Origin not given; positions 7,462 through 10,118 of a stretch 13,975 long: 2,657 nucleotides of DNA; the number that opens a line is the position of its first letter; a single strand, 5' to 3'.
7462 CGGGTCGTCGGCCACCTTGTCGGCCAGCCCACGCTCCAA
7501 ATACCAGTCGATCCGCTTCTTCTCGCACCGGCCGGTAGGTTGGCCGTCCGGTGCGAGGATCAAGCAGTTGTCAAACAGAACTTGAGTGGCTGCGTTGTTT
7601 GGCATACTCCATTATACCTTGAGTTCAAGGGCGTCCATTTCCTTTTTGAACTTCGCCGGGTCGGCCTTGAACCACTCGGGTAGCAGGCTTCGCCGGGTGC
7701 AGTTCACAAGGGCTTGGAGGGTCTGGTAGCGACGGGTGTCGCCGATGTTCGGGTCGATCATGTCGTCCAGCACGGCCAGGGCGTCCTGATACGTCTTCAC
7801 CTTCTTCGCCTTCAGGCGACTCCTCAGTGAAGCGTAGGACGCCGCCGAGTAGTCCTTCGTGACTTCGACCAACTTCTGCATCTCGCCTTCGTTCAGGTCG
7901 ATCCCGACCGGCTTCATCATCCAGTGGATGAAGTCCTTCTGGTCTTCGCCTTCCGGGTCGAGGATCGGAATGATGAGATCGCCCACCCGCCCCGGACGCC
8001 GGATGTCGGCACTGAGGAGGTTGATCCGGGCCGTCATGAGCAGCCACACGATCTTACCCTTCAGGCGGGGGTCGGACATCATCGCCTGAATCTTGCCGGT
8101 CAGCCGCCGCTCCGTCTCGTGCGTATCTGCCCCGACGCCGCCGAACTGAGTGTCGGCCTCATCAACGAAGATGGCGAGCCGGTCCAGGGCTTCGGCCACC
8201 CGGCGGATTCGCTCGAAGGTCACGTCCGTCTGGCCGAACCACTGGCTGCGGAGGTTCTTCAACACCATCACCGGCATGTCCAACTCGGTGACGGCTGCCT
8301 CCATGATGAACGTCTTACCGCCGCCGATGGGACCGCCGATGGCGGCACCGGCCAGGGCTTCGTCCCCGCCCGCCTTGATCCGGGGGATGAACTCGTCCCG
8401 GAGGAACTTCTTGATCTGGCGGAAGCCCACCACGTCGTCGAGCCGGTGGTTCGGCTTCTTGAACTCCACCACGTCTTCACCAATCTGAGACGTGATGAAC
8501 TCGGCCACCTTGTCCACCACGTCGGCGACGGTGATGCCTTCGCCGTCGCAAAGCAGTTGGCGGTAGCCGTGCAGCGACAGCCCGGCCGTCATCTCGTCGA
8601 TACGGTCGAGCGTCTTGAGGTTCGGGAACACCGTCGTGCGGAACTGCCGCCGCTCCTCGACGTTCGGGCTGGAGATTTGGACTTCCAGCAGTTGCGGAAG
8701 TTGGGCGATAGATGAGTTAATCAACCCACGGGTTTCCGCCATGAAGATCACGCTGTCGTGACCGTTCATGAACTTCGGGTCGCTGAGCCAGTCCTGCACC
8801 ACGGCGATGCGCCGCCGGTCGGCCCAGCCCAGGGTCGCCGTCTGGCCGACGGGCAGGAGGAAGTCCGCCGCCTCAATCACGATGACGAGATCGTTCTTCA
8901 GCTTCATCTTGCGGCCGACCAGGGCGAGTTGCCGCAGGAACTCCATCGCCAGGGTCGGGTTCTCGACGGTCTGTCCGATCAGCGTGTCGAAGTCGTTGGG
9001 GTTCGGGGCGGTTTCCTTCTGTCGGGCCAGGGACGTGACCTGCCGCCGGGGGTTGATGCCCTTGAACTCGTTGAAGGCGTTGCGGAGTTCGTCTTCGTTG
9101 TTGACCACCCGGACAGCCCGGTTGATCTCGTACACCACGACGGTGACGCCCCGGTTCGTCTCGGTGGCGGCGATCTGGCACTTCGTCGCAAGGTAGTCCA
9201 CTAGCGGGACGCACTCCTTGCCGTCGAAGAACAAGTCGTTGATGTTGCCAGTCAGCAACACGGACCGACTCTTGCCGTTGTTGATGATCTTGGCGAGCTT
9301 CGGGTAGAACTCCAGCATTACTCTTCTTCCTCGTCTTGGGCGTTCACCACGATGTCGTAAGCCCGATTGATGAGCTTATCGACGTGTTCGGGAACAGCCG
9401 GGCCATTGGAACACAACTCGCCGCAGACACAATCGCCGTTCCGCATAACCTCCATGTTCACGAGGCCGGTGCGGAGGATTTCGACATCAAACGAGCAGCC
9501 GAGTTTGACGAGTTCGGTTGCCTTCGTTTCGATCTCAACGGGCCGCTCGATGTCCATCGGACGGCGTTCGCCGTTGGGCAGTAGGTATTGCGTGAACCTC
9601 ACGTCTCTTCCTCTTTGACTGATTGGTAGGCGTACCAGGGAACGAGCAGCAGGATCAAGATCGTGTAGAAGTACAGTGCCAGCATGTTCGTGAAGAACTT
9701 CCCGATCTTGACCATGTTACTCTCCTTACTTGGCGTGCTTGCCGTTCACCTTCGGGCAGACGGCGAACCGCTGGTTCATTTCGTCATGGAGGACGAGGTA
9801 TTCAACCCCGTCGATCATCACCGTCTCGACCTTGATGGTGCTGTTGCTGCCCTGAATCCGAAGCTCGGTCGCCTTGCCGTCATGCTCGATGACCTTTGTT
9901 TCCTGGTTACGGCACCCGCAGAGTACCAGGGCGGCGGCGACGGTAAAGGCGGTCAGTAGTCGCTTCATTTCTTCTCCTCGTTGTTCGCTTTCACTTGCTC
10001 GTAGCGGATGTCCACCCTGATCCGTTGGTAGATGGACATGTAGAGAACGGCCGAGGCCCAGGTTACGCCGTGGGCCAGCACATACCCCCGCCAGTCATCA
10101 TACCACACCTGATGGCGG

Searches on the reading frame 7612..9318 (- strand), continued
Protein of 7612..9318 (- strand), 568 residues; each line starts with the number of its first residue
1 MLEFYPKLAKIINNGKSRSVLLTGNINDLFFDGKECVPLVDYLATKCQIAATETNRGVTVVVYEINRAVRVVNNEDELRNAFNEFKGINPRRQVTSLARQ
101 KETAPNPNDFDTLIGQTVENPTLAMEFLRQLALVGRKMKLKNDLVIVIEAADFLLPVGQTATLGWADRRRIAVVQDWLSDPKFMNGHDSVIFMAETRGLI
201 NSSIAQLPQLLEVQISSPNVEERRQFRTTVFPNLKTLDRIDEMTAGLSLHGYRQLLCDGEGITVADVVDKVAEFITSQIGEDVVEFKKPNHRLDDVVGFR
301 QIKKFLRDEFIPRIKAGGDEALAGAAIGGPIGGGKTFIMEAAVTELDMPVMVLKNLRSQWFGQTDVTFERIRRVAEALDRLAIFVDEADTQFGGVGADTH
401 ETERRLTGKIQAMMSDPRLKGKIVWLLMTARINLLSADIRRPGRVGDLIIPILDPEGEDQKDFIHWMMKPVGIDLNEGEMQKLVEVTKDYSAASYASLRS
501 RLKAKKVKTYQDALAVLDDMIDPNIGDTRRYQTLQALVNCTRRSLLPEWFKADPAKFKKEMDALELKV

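Call 47: search_protein_families(library=pfam, proteins=[L013:11681-12385:+], max_evalue=0.001)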
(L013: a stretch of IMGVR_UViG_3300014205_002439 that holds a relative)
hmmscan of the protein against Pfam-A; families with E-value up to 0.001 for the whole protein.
L013:11681-12385:+ (234 aa): 1 family
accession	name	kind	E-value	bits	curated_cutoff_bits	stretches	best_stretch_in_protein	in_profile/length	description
PF11913.13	DUF3431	-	2.4e-13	50.8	25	1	4-221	2-208/219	Protein of unknown function (DUF3431)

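Call 62: predict_structure(alignment_id=A1)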
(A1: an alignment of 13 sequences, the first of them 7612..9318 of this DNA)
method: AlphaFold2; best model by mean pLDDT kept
length: 568 residues; sequences in the alignment: 13
mean_pLDDT: 80.6   pTM: 0.69
mean pLDDT of the five models: 80.6, 80.2, 78.2, 77.9, 73.4
residues with pLDDT >= 90: 115; 70-90: 356; 50-70: 73; < 50: 24
segments of 3 or more residues with pLDDT < 50: 92-103, 388-396
pLDDT, mean of each block of 10 residues (from residue 1): 79 74 74 81 87 84 89 89 83 44 67 89 90 84 86 80 86 83 60 75 82 75 87 84 82 83 81 73 79 93 94 81 85 89 91 65 63 75 71 46 68 77 83 68 77 91 93 91 89 91 91 88 71 89 90 89 83
secondary structure, 60 per line:
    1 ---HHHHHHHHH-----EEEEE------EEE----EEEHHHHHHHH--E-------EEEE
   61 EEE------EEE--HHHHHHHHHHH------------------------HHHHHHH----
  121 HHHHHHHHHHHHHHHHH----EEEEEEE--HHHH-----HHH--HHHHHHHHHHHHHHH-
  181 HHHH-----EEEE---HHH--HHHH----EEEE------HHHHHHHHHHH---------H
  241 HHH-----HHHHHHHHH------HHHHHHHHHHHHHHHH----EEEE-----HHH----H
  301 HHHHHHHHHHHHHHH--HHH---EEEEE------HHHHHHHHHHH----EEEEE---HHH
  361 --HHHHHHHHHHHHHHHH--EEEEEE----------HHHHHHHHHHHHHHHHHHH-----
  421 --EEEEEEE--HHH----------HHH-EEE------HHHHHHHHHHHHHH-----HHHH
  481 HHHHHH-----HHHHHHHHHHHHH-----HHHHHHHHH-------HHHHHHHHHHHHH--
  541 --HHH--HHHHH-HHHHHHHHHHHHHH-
elements in order: H4-12 E18-22 E29-31 E36-38 H39-46 E57-63 E70-72 H75-85 H110-116 H121-137 E142-148 H151-154 H165-179 H181-184 E190-193 H202-205 E210-213 H220-230 H240-243 H249-257 H264-279 E284-287 H300-315 E324-328 H335-345 E350-354 H363-378 E381-386 H397-415 E423-429 E449-451 H458-471 H477-486 H492-504 H510-518 H526-538 H548-552 H554-567

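Call 64: fold_search(model_id=the predicted structure, library=pdb)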
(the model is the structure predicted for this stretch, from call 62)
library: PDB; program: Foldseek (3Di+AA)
matches with E <= 10: 1462; with E <= 0.001: 954
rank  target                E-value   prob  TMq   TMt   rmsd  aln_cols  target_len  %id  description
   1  9mpq_D                3.7e-13  1.00  0.33  0.33  16.1       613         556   18  Cryo-EM structure of VCP (consensus) (released 2025-10-15)
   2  9mpr_E                3.9e-13  1.00  0.32  0.33  16.9       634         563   16  Cryo-EM structure of three VCPIP1 VCPIDs bound to VCP (released 2025-10-15)
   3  9mpq_C                4.6e-13  1.00  0.32  0.26  16.3       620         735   17  Cryo-EM structure of VCP (consensus) (released 2025-10-15)
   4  7r7u_A                1.0e-12  1.00  0.32  0.33  15.9       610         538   16  D1 and D2 domain structure of the p97(R155H)-p47 complex (released 2021-08-04)
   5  7lmz_E                1.5e-12  1.00  0.38  0.31  13.2       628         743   18  Cryo-EM structure of human p97 in complex with Npl4/Ufd1 and Ub6 (Class 1) (released 2021-09-15)
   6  9m3w_A                1.5e-12  1.00  0.35  0.27  16.7       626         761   16  Arabidopsis thaliana CDC48A bound to AMP-PNP (AMPPNP-Up) (released 2025-10-29)
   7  8das_D                1.6e-12  1.00  0.34  0.34  16.1       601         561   17  Saccharomyces cerevisiae Ufd1/Npl4/Cdc48 complex bound to two ubiquitin moieties in presence of SUMO-ubiquitin(K48poly (released 2022-11-30)
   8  7t3i_A                2.1e-12  1.00  0.39  0.39  11.6       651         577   14  CryoEM structure of the Rix7 D2 Walker B mutant (released 2022-03-02)
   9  9mpq_F                2.1e-12  1.00  0.33  0.26  16.2       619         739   17  Cryo-EM structure of VCP (consensus) (released 2025-10-15)
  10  9mpr_A                2.1e-12  1.00  0.33  0.33  16.2       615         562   17  Cryo-EM structure of three VCPIP1 VCPIDs bound to VCP (released 2025-10-15)
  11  9mpr_C                2.2e-12  1.00  0.33  0.33  16.4       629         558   16  Cryo-EM structure of three VCPIP1 VCPIDs bound to VCP (released 2025-10-15)
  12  8dar_E                2.8e-12  1.00  0.33  0.35  16.7       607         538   17  Saccharomyces cerevisiae Ufd1/Npl4/Cdc48 complex unbound but in the presence of SUMO-ubiquitin(K48polyUb)-mEOS and ATP (released 2022-11-30)
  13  7bp9_A                2.9e-12  1.00  0.33  0.26  16.4       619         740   18  Human AAA+ ATPase VCP mutant - T76E, ADP-bound form (released 2021-03-31)
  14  5c18_A                3.1e-12  1.00  0.34  0.28  15.4       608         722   16  p97-delta709-728 in complex with ATP-gamma-S (released 2016-01-13)
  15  5c1a_K                3.1e-12  1.00  0.35  0.27  16.3       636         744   15  p97-N750D/R753D/M757D/Q760D in complex with ATP-gamma-S (released 2016-01-13)
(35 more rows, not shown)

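Call 72: search_protein_families(library=ncbifam, proteins=[L005:3922-4986:+, L009:20827-21573:+, L005:6838-7341:+, L005:8326-8730:+], max_evalue=0.001)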
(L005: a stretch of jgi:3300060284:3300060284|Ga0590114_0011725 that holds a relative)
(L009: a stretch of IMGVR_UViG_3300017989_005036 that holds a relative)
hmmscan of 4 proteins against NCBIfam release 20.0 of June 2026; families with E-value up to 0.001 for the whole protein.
L005:3922-4986:+ (354 aa): 2 families
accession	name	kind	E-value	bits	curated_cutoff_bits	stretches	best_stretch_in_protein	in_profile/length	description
TIGR03427.1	ABC_peri_uca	equivalog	1e-34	120.2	333.9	1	36-325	4-287/328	putative urea ABC transporter substrate-binding protein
TIGR01728.1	SsuA_fam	subfamily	5.6e-10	38.9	163.5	1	70-329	24-280/290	aliphatic sulfonate ABC transporter substrate-binding protein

L009:20827-21573:+ (248 aa): 0 families

L005:6838-7341:+ (167 aa): 0 families

L005:8326-8730:+ (134 aa): 0 families

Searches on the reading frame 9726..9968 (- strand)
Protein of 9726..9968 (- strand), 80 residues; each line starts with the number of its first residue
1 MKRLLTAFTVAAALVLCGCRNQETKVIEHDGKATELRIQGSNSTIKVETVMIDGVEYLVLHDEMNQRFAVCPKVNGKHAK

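Call 3: search_protein_families(library=pfam, proteins=[window:9726-9968:-], max_evalue=0.01)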
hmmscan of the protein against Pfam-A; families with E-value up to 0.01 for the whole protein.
window:9726-9968:- (80 aa): 0 families

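Call 5: search_protein_families(library=phrogs, proteins=[window:9726-9968:-], max_evalue=0.01)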
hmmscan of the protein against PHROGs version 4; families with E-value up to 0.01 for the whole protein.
window:9726-9968:- (80 aa): 4 families
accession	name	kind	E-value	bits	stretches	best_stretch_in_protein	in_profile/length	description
phrog_1119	-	moron, auxiliary metabolic gene and host takeover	0.0032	18.8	1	1-57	1-51/78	Cor superinfection exclusion protein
phrog_8801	-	unknown function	0.0075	17.8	1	1-58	1-67/94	-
phrog_3224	-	unknown function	0.0088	17.2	0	1-59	2-55/96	-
phrog_8284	-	unknown function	0.0093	17.3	1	22-79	45-105/124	-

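Call 6: search_protein_families(library=padloc, proteins=[window:9726-9968:-], max_evalue=0.01)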
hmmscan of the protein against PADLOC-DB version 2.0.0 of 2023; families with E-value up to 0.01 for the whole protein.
window:9726-9968:- (80 aa): 0 families

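Call 7: search_protein_families(library=ncbifam, proteins=[window:9726-9968:-], max_evalue=0.01)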
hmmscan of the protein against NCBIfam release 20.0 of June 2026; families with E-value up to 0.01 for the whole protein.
window:9726-9968:- (80 aa): 1 family
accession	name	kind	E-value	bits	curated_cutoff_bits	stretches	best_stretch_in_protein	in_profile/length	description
NF050142.1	PG1828_fam_lipo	equivalog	0.0068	17.1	50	1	1-34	1-35/59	PG1828 family lipoprotein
